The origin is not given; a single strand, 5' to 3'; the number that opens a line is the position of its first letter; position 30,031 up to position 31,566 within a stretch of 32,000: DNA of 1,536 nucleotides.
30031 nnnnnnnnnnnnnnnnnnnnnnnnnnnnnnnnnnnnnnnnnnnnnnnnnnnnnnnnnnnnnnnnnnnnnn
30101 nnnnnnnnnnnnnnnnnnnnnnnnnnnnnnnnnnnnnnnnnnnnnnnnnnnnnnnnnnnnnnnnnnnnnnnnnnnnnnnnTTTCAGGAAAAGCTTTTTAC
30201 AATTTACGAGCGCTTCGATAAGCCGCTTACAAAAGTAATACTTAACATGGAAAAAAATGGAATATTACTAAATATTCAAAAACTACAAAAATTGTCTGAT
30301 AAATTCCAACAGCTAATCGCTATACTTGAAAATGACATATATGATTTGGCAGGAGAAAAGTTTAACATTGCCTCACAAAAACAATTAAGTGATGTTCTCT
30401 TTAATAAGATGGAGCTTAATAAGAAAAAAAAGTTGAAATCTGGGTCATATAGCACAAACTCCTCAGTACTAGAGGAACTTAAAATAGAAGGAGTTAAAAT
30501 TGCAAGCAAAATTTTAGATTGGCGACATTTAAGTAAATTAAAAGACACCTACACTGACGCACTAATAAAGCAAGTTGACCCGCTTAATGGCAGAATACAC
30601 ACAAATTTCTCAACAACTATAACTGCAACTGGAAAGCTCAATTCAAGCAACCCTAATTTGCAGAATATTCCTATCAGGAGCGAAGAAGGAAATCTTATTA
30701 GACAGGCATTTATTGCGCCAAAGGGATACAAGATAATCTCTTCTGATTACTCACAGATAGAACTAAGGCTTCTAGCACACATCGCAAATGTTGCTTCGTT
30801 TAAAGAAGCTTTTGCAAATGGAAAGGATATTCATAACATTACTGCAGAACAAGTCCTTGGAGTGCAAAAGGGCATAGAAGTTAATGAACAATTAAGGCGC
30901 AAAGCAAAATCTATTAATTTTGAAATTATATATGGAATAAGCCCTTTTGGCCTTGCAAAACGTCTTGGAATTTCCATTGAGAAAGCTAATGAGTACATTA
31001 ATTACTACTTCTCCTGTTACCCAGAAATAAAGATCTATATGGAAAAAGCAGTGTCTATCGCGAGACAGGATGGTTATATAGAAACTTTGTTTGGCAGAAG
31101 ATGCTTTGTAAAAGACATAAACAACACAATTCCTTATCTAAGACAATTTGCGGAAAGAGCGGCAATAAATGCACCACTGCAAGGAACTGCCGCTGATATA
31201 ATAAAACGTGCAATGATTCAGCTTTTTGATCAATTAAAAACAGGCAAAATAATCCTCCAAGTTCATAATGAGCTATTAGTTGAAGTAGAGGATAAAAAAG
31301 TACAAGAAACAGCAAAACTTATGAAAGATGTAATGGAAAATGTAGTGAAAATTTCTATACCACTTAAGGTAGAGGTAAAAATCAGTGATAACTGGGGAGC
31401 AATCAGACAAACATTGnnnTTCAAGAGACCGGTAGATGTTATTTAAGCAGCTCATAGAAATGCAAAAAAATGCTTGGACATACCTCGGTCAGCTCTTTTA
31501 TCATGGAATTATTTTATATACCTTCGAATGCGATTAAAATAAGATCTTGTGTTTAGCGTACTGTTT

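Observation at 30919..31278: polA carries Asn in place of the motif C catalytic Asp (QVHNEL) and Glu in place of the motif B Gly, while its 5'-nuclease is intact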

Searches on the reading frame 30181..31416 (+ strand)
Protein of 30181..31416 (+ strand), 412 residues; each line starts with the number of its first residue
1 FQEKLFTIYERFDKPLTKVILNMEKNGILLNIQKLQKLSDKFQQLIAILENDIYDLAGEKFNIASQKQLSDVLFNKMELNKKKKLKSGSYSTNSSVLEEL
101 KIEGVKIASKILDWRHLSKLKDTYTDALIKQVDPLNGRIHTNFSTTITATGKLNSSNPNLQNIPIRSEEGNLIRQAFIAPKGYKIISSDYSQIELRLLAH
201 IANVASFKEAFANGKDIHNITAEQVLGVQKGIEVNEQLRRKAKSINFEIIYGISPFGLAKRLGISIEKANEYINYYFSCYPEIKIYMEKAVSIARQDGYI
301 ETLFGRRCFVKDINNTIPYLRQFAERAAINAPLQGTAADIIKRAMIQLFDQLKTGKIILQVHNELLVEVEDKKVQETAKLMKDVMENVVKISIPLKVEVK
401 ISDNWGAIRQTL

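Call 66: search_protein_representatives(protein=window:30181-31416:+)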
Query: 412 residues. Proteins with E-value up to 0.001 (for the whole library): 59486; up to 1e-10: 39238; up to 1e-30: 12139. The best 150 are listed.
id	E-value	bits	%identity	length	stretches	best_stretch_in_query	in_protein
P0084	1.9e-148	510.9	57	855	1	1-407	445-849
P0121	2.0e-130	451.5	52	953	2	1-405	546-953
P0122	6.9e-130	449.8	53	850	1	5-407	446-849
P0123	2.2e-129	448.1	55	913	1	2-407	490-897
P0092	3.0e-127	441.1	52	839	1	2-406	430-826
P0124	2.0e-125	435.1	52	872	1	3-406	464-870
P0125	4.6e-125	433.9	53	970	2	1-357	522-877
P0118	8.7e-125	433.0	53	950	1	2-408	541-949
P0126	1.2e-124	432.5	53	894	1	1-406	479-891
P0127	4.3e-124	430.7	52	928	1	2-407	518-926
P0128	2.1e-122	425.1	51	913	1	1-407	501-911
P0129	3.4e-122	424.4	53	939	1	4-406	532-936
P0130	8.1e-122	423.2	53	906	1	2-408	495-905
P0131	1.1e-121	422.7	52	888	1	1-407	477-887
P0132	3.3e-121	421.2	52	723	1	1-405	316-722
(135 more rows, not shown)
